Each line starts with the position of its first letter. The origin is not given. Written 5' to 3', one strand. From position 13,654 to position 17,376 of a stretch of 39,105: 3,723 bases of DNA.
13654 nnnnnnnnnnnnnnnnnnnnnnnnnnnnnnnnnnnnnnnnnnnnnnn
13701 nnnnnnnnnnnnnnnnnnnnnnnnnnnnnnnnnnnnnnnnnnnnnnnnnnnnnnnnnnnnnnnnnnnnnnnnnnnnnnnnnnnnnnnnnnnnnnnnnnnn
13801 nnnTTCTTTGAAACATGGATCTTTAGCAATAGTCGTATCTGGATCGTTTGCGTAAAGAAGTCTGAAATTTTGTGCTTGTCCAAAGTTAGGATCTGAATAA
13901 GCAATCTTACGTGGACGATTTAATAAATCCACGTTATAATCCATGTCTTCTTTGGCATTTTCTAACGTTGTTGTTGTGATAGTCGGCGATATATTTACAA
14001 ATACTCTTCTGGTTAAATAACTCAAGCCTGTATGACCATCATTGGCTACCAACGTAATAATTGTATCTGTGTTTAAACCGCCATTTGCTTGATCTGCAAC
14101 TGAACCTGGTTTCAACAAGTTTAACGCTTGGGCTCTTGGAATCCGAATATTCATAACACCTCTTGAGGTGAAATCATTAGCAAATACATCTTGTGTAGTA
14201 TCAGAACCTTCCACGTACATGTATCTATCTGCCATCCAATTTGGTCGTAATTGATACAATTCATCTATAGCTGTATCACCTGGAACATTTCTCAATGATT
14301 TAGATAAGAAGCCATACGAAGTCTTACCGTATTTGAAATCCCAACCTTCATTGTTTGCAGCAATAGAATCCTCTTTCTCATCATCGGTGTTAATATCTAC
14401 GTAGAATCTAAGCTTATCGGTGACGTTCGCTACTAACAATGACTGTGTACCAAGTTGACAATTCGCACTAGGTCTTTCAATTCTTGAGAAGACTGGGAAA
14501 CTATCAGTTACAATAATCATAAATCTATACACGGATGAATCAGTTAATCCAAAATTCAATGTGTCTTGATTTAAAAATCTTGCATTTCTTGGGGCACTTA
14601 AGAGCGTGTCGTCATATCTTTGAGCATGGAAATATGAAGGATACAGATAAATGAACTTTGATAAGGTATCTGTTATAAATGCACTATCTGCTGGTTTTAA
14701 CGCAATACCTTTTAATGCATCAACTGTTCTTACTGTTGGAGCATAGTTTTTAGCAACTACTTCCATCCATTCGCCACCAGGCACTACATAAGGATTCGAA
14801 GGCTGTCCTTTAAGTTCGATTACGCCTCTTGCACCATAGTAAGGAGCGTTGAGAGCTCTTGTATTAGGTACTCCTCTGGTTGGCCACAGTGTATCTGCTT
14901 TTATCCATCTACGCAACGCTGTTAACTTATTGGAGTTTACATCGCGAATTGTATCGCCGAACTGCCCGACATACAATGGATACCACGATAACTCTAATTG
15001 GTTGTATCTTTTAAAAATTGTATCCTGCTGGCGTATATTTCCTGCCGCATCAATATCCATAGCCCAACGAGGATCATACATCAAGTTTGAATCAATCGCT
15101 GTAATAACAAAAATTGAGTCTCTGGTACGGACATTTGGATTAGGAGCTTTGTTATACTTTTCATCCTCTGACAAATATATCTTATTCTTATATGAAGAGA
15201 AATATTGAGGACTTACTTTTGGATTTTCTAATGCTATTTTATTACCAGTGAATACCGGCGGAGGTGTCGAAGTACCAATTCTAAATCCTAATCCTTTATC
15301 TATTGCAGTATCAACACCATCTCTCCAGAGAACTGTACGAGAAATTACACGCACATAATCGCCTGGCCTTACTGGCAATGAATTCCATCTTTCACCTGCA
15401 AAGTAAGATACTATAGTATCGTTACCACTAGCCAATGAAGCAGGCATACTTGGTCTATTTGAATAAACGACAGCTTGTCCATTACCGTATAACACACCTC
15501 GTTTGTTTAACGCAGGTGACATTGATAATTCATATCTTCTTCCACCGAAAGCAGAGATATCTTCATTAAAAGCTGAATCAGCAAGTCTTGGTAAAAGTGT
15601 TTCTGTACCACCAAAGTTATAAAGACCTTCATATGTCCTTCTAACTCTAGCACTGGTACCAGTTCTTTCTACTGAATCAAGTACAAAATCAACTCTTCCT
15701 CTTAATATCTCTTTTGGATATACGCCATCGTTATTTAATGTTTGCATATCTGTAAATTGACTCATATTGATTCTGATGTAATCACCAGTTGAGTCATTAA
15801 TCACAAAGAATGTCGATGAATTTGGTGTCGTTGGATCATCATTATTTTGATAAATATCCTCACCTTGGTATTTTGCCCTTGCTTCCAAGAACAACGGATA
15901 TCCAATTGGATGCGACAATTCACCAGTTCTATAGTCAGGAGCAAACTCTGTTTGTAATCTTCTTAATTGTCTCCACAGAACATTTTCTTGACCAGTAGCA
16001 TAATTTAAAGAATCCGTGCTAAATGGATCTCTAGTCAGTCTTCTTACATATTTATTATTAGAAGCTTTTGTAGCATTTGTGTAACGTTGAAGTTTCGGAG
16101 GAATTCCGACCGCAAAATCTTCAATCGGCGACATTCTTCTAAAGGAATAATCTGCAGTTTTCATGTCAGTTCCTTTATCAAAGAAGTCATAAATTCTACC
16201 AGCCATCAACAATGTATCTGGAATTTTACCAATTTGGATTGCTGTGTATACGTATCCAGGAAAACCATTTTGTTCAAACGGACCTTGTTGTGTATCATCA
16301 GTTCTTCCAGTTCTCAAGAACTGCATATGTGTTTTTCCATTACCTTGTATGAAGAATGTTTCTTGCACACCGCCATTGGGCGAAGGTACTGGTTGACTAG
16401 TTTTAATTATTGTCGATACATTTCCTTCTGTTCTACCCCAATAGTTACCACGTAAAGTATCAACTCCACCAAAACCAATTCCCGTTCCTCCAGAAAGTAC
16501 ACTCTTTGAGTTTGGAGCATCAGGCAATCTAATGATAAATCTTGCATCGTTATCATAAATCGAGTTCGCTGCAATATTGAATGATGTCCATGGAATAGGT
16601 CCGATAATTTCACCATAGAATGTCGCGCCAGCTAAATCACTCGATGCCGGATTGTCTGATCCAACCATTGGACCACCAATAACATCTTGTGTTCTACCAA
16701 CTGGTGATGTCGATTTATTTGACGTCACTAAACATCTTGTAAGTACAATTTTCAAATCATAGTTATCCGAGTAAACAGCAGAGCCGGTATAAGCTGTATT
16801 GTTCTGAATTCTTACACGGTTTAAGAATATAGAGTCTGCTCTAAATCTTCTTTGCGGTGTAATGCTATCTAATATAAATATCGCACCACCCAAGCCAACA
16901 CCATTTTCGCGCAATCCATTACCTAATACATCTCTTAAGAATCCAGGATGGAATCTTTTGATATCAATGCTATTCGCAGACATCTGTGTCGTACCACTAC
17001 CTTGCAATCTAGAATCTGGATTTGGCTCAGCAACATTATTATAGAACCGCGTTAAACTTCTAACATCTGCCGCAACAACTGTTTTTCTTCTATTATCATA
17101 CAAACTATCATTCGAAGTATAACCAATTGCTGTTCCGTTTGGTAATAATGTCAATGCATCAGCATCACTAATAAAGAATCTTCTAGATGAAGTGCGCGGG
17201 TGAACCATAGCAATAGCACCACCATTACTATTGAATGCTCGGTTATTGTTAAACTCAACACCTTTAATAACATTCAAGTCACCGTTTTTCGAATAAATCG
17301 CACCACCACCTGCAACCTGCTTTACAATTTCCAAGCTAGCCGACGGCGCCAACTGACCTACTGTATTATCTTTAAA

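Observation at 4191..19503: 15-kb block of five consecutive T9SS-tagged secreted proteins (~5,030 aa) with no recognisable enzymes: candidate undescribed cell-surface assembly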

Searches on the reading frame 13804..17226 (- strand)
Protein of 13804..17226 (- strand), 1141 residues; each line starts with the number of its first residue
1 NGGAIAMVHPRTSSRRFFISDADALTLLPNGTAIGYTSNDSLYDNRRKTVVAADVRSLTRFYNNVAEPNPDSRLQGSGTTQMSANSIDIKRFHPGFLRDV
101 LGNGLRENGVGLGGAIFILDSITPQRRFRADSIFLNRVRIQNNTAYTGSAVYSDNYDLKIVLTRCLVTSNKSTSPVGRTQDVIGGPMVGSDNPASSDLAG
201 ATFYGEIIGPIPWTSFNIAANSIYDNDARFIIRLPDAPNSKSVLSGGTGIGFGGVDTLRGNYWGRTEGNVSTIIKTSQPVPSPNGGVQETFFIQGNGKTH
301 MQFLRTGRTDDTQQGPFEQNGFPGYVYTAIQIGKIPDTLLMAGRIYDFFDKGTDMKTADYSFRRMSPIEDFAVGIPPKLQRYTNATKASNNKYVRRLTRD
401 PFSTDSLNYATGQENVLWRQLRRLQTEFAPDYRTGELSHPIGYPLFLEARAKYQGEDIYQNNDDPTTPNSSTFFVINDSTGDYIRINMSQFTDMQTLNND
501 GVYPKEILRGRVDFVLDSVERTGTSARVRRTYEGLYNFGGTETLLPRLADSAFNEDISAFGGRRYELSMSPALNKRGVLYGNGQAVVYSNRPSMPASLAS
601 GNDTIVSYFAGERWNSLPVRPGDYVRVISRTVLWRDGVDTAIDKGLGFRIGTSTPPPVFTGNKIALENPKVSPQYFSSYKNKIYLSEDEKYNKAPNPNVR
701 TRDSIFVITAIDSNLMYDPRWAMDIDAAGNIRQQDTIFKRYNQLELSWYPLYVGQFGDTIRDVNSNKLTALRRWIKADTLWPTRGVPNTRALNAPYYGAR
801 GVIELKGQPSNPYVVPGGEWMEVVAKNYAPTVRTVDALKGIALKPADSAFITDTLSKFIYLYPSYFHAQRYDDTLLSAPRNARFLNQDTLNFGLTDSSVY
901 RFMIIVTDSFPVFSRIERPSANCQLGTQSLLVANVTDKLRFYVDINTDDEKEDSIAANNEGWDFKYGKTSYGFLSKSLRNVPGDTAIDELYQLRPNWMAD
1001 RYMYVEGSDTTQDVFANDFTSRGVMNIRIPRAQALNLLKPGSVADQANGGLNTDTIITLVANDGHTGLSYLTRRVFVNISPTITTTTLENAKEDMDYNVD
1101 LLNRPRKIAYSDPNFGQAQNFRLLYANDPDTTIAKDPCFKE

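Call 42: find_homologous_proteins(query=window:13804-17226:-, max_evalue=0.001)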
Query window:13804-17226:- (1141 aa): 35 proteins with E <= 0.001 among 8000 candidates.
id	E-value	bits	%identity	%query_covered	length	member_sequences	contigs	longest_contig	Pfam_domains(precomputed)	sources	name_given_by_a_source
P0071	0.0e+0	1222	56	88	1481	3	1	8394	PF18962.8,PF13860.13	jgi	-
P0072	7.6e-267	906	53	70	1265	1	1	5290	PF18962.8,PF13860.13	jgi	jgi:hypothetical protein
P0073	4.3e-265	901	53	70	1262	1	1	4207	PF18962.8,PF13860.13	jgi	jgi:hypothetical protein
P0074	1.8e-223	763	41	100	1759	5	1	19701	PF18962.8,PF13860.13,PF05345.19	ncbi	ncbi:MAG: FlgD immunoglobulin-like domain containing protein, partial [Candidatus Kapaibacterium sp.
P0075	1.4e-218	746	43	91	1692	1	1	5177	PF14870.13,PF13860.13,PF05345.19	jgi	jgi:hypothetical protein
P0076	6.0e-216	738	41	92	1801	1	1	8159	PF25852.1,PF14870.13,PF13860.13,PF15902.13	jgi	jgi:photosystem II stability/assembly factor-like uncharacterized protein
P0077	6.6e-175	602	41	81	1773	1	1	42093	PF02415.24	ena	-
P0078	4.4e-172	592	62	39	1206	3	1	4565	PF02415.24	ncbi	ncbi:MAG: hypothetical protein ACKO0Y_04825, partial [Bacteroidota bacterium]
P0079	1.9e-167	577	37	88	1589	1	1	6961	PF18962.8,PF05345.19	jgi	jgi:hypothetical protein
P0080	5.7e-165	569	39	81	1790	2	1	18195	PF14870.13,PF13860.13,PF15902.13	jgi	-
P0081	4.4e-155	536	43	70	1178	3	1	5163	PF18962.8,PF13860.13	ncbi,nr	ncbi:MAG: T9SS type A sorting domain-containing protein, partial [Candidatus Kapabacteria bacterium]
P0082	2.5e-138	481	39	56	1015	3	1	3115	PF14870.13,PF15902.13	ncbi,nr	ncbi:MAG: hypothetical protein GWP09_02410, partial [Nitrospiraceae bacterium]|nr:hypothetical prote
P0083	4.3e-121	424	36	94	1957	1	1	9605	PF13860.13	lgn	-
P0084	1.6e-115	405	35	95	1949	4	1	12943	PF13860.13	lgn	-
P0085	1.3e-114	402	34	90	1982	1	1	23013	PF13860.13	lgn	-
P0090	1.4e-109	386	34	89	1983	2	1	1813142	PF13860.13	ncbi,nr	ncbi:MAG: T9SS type A sorting domain-containing protein [Bacteroidetes bacterium]|nr:T9SS type A sor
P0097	5.2e-96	341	33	89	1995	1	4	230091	PF13860.13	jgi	jgi:predicted outer membrane repeat protein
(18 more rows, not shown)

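Call 43: find_encoding_contigs(protein=P0090, flank=10000, max_places=2)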
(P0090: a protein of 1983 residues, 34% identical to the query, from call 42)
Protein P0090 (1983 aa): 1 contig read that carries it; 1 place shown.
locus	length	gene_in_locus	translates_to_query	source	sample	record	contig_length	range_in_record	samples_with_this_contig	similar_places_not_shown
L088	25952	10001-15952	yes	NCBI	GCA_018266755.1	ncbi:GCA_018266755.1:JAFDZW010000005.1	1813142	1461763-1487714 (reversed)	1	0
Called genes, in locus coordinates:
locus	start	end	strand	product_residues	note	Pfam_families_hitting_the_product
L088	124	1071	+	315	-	PF14072:DndB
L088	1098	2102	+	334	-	-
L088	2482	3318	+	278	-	-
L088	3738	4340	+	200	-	PF03352:Adenine_glyco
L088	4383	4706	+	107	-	PF01541:GIY-YIG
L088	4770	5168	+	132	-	PF02823:ATP-synt_DE_N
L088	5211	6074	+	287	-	PF00226:DnaJ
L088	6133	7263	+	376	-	PF01168:Ala_racemase_N, PF00842:Ala_racemase_C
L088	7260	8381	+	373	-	PF00483:NTP_transferase, PF12804:NTP_transf_3 (weak), PF22640:ManC_GMP_beta-helix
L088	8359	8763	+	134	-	PF03330:DPBB_1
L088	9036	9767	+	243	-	PF07719:TPR_2 (faint), PF13174:TPR_6 (faint)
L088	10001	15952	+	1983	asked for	PF13860:FlgD_ig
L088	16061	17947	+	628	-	PF13860:FlgD_ig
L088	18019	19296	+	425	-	-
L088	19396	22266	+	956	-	PF18962:Por_Secre_tail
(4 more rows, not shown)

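Call 44: find_encoding_contigs(protein=P0097, flank=10000, max_places=2)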
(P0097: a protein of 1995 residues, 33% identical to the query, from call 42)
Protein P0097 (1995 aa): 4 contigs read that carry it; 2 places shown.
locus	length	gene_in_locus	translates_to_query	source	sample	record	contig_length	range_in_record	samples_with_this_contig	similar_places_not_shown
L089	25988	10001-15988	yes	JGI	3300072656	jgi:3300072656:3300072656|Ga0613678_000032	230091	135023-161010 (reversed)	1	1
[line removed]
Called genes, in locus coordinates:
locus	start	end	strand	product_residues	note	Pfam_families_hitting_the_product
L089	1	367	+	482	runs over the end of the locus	PF25390:WD40_RLD, PF13540:RCC1_2, PF00415:RCC1, PF13540:RCC1_2, PF00415:RCC1, PF13540:RCC1_2 (weak), PF00415:RCC1, PF25390:WD40_RLD, +4 more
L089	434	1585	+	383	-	PF00266:Aminotran_5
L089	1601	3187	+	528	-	PF00389:2-Hacid_dh, PF02826:2-Hacid_dh_C, PF19304:PGDH_inter, PF01842:ACT (weak)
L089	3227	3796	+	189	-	PF03352:Adenine_glyco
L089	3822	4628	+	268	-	-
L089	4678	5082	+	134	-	PF02823:ATP-synt_DE_N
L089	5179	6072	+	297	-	PF00226:DnaJ, PF00515:TPR_1 (faint), PF07719:TPR_2 (faint)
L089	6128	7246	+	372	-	PF01168:Ala_racemase_N, PF00842:Ala_racemase_C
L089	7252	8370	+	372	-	PF00483:NTP_transferase, PF22640:ManC_GMP_beta-helix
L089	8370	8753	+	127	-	PF03330:DPBB_1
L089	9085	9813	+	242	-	PF09976:TPR_21, PF14559:TPR_19 (faint), PF07719:TPR_2 (faint), PF13174:TPR_6 (faint), PF13428:TPR_14 (faint), PF13181:TPR_8 (faint), PF13432:TPR_16 (faint)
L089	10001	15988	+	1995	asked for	PF13860:FlgD_ig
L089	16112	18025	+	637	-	PF13860:FlgD_ig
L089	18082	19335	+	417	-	PF18962:Por_Secre_tail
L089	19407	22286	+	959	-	PF18962:Por_Secre_tail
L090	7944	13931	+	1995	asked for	PF13860:FlgD_ig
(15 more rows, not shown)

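Call 61: predict_structure(alignment_id=A6)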
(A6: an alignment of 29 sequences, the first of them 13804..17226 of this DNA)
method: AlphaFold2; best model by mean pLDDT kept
length: 1141 residues; sequences in the alignment: 29
mean_pLDDT: 59.1   pTM: 0.53
mean pLDDT of the five models: 59.1, 55.8, 55.1, 54.3, 52.5
residues with pLDDT >= 90: 15; 70-90: 368; 50-70: 334; < 50: 424
segments of 3 or more residues with pLDDT < 50: 1-4, 10-16, 21-57, 67-110, 122-129, 176-195, 212-219, 236-374, 401-404, 408-410, 463-466, 494-497, 520-525, 527-533, 571-601, 670-676, 698-701, 734-738, 783-798, 850-892, 976-991
pLDDT, mean of each block of 10 residues (from residue 1): 46 45 40 35 36 40 53 32 27 31 38 62 46 64 63 65 66 53 33 47 64 39 58 49 31 33 35 38 40 35 38 35 38 40 38 37 35 59 84 79 48 59 72 78 79 59 55 84 79 50 64 70 48 60 79 65 59 42 38 40 57 75 87 81 89 76 54 49 81 56 69 75 59 50 78 83 79 79 43 45 80 85 81 55 53 46 43 39 44 67 86 66 58 83 83 81 77 56 37 71 83 84 86 84 62 81 82 82 71 53 64 68 68 64 61
secondary structure, 60 per line:
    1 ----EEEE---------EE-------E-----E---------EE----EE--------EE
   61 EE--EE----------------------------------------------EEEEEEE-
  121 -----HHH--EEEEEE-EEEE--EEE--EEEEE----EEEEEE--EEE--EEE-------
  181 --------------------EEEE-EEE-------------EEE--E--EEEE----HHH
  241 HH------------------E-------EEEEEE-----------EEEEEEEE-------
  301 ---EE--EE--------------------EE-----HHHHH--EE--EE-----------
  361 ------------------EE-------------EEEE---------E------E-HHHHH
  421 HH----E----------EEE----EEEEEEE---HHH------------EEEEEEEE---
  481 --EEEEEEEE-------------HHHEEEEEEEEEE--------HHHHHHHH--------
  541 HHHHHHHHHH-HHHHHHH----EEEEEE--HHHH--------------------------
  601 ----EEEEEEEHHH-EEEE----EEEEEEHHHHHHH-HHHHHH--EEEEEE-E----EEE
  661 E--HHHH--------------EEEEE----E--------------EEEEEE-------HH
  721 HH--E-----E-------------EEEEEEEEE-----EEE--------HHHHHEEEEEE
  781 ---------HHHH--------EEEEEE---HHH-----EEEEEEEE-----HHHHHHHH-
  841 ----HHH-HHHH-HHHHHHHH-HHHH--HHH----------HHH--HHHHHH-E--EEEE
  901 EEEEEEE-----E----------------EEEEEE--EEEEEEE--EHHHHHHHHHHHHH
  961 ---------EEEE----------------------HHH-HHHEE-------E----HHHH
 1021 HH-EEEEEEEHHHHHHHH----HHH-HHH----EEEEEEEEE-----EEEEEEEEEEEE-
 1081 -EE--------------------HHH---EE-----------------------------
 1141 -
elements in order (helices of 4 or more, strands of 3 or more residues): E5-8 E59-62 E113-119 E131-136 E138-141 E144-146 E149-153 E158-163 E166-168 E171-173 E201-204 E206-208 E222-224 E230-233 H238-242 E269-274 E286-293 H337-341 E394-397 H416-422 E438-440 E445-451 E470-477 E483-490 E507-516 H525-532 H541-550 H552-558 E563-568 H571-574 E605-611 E616-619 E624-629 H630-636 H638-643 E646-651 E658-661 H664-667 E682-686 E706-711 H719-722 E745-753 E759-761 H770-774 E775-780 H790-793 E802-807 E819-826 H832-839 H849-852 H854-861 H863-866 H887-892 E897-907 E930-935 E938-944 H948-960 E970-973 H1017-1022 E1024-1030 H1031-1038 E1054-1062 E1068-1079
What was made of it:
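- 14554..16446 (-): A residues 1020-1650: densely invariant orphan region. The AlphaFold model is poor (pLDDT 59; call 61).
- It could instead point to catalysis or another conserved activity in the orphan 1020-1650 region of A, which was not modelled reliably (pLDDT 59; call 61).
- Tried and rejected: Structure of A 760-1900: pLDDT 59 (call 61).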

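Call 63: fold_search(model_id=the predicted structure, library=pdb)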
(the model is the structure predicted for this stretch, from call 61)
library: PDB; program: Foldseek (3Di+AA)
matches with E <= 10: 774; with E <= 0.001: 101
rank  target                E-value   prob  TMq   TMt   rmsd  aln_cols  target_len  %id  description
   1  6vft_A                8.7e-07  1.00  0.11  0.22  11.9       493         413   11  Crystal structure of human delta protocadherin 17 EC1-EC4 (released 2020-03-11)
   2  6vg1_A                1.5e-06  1.00  0.12  0.18  13.0       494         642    9  xenopus protocadherin 8.1 EC1-6 (released 2020-03-11)
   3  6vft_C                3.3e-06  1.00  0.11  0.22  11.9       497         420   11  Crystal structure of human delta protocadherin 17 EC1-EC4 (released 2020-03-11)
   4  6vfw_B                3.5e-06  1.00  0.11  0.23  12.4       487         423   10  Crystal structure of human delta protocadherin 10 EC1-EC4 (released 2020-03-11)
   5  6vft_D                3.7e-06  1.00  0.11  0.23  12.6       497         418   10  Crystal structure of human delta protocadherin 17 EC1-EC4 (released 2020-03-11)
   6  4zi8_B                3.9e-06  1.00  0.10  0.26  13.0       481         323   10  Structure of mouse clustered PcdhgC3 EC1-3 (released 2015-10-28)
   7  6vft_B                6.7e-06  1.00  0.11  0.22  12.4       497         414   11  Crystal structure of human delta protocadherin 17 EC1-EC4 (released 2020-03-11)
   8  6vfw_C                7.1e-06  1.00  0.11  0.23  13.6       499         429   10  Crystal structure of human delta protocadherin 10 EC1-EC4 (released 2020-03-11)
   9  6vfq_A                7.5e-06  1.00  0.11  0.23  13.2       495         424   10  Crystal structure of monomeric human protocadherin 10 EC1-EC4 (released 2020-03-11)
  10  6vfw_E                9.9e-06  1.00  0.11  0.23  12.5       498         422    9  Crystal structure of human delta protocadherin 10 EC1-EC4 (released 2020-03-11)
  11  6vfr_A                1.2e-05  1.00  0.12  0.24  12.6       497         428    9  Crystal structure of human protocadherin 18 EC1-EC4 (released 2020-03-11)
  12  5szl_B                1.2e-05  1.00  0.11  0.22  12.6       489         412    9  Protocadherin gamma A1 extracellular cadherin domains 1-4 (released 2016-10-19)
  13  4zps                  1.2e-05  1.00  0.11  0.27  15.8       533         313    9  Crystal Structure of Protocadherin Gamma A8 EC1-3 (released 2015-10-28)
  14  6vfw_A                1.2e-05  1.00  0.11  0.23  12.9       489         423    8  Crystal structure of human delta protocadherin 10 EC1-EC4 (released 2020-03-11)
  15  4zi8_A                1.2e-05  1.00  0.10  0.27  12.8       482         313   10  Structure of mouse clustered PcdhgC3 EC1-3 (released 2015-10-28)
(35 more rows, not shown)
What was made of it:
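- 13174..14556 (-): A residues 1650-2110: Ig/cadherin-like repeats. Foldseek of a low-confidence model hits protocadherin ectodomains (E about 1e-6, TM about 0.1-0.25; call 63).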

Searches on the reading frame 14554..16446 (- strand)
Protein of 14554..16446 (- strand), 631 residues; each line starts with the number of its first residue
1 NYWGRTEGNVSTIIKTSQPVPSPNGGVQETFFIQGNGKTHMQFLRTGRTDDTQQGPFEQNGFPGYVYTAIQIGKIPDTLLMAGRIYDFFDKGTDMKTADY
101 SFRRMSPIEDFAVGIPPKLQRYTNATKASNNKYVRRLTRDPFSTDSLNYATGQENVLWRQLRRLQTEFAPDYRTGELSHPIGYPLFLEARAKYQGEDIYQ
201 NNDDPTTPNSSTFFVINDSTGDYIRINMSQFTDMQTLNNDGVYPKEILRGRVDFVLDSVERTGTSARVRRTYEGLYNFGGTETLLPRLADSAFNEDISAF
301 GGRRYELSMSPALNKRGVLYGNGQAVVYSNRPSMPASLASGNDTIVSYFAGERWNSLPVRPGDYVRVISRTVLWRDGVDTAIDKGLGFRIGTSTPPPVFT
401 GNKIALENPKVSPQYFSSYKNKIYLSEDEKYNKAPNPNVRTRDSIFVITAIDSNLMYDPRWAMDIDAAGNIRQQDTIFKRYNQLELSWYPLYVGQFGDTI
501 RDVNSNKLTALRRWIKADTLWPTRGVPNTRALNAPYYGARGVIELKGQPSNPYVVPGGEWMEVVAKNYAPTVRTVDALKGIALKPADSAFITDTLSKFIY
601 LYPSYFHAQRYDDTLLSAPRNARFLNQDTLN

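Call 64: search_protein_families(library=pfam, proteins=[window:14554-16446:-], max_evalue=1)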
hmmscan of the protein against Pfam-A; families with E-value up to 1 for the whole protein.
window:14554-16446:- (631 aa): 0 families

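Call 80: search_protein_representatives(protein=window:14554-16446:-)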
Query: 631 residues. Proteins with E-value up to 0.001 (for the whole library): 64; up to 1e-10: 57; up to 1e-30: 46. The best 64 are listed.
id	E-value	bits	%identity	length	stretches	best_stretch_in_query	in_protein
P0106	7.0e-284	959.4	71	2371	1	1-630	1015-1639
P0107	1.3e-114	400.3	52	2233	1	1-630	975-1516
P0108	1.3e-110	387.1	52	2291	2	1-463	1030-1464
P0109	4.1e-109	382.1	46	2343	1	1-631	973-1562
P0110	2.3e-103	363.1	44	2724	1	1-630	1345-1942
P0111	3.6e-103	362.5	50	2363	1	1-631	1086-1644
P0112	1.6e-101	357.0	47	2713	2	1-464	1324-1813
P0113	2.1e-100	353.3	50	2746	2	1-414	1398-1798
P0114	2.8e-97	343.0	45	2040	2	74-612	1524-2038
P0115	2.0e-96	340.2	45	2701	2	1-461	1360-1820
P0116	5.7e-96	338.7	46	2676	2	1-464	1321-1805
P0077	1.1e-95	337.8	46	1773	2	1-462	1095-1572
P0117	3.6e-95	336.1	47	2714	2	1-467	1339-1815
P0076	4.8e-94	332.3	44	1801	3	1-407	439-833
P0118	1.1e-93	331.1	44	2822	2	74-630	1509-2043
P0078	2.2e-62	227.8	64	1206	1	1-180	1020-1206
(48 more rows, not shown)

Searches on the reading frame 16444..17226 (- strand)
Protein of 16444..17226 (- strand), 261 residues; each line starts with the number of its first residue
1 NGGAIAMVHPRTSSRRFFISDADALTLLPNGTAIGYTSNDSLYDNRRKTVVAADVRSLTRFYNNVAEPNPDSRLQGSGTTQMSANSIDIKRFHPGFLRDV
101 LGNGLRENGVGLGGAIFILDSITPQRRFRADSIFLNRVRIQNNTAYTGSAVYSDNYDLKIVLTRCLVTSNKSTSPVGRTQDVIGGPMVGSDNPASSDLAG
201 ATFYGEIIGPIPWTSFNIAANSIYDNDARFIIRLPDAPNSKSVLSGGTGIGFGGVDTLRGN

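Call 64: search_protein_families(library=pfam, proteins=[window:16444-17226:-], max_evalue=1)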
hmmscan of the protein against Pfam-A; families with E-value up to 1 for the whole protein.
window:16444-17226:- (261 aa): 1 family
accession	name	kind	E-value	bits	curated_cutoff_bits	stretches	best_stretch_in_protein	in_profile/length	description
PF02415.23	Chlam_PMP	-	0.92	10.4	20.6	0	139-153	3-18/19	Chlamydia polymorphic membrane protein (Chlamydia_PMP) repeat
